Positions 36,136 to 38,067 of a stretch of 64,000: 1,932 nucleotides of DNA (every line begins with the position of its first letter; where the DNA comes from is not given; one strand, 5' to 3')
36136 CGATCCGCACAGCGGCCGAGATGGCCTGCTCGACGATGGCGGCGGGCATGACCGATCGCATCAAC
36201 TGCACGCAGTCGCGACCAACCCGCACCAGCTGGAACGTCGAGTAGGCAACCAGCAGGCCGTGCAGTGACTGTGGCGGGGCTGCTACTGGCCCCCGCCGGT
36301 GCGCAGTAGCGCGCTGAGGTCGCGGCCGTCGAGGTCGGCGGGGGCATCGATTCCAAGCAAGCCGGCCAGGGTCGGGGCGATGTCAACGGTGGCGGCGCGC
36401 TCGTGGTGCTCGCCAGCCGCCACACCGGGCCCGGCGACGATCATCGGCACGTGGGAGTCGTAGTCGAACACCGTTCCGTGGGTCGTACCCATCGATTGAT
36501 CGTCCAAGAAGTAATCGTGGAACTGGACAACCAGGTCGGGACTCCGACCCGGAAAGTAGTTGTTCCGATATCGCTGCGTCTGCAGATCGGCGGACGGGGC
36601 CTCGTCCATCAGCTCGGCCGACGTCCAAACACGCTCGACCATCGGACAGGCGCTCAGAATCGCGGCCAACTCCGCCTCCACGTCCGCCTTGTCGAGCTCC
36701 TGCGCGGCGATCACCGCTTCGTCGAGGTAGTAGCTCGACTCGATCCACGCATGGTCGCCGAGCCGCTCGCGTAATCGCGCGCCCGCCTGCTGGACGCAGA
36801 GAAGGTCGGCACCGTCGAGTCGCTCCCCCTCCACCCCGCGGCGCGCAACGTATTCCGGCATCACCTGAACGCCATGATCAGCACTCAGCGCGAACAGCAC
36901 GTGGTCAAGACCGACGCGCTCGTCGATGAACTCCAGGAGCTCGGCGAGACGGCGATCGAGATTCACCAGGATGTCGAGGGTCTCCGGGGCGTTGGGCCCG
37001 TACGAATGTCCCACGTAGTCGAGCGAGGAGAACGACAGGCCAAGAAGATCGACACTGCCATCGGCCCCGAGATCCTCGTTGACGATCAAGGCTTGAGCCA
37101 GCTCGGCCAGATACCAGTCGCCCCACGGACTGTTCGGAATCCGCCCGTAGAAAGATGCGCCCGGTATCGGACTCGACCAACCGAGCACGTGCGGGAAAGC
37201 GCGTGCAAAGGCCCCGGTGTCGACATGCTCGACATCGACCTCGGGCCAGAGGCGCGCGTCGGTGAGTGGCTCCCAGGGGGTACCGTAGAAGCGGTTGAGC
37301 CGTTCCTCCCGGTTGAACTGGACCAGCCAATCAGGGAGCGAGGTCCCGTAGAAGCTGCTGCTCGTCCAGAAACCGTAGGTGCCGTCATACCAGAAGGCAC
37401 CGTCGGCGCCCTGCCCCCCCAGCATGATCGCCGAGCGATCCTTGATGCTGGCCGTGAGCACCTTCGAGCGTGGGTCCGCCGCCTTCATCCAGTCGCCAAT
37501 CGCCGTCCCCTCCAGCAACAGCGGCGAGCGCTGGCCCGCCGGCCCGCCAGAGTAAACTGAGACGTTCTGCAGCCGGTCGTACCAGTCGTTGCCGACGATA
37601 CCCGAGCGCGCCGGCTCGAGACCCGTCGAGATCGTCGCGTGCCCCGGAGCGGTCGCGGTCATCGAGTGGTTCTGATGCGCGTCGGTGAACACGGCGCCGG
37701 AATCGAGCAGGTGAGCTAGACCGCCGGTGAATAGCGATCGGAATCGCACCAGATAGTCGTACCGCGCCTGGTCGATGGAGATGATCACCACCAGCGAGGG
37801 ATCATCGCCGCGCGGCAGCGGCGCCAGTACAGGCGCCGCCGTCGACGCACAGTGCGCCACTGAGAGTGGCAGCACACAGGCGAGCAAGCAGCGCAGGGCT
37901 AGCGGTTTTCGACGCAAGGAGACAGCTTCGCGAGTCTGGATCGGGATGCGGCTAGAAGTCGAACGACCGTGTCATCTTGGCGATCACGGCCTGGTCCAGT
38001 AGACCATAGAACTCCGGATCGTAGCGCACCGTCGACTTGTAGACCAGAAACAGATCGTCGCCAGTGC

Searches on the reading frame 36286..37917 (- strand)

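Call 41: search_protein_families(library=pfam, max_evalue=0.001, proteins=[window:36286-37917:-])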
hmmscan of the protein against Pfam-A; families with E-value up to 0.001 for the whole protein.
window:36286-37917:- (544 aa): 2 families
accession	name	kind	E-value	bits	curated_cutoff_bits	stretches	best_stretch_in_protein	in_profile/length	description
PF01663.27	Phosphodiest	-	1.3e-36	127.4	23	1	43-466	1-317/342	Type I phosphodiesterase / nucleotide pyrophosphatase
PF00884.28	Sulfatase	-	1.4e-08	34.9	25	0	481-523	258-301/301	Sulfatase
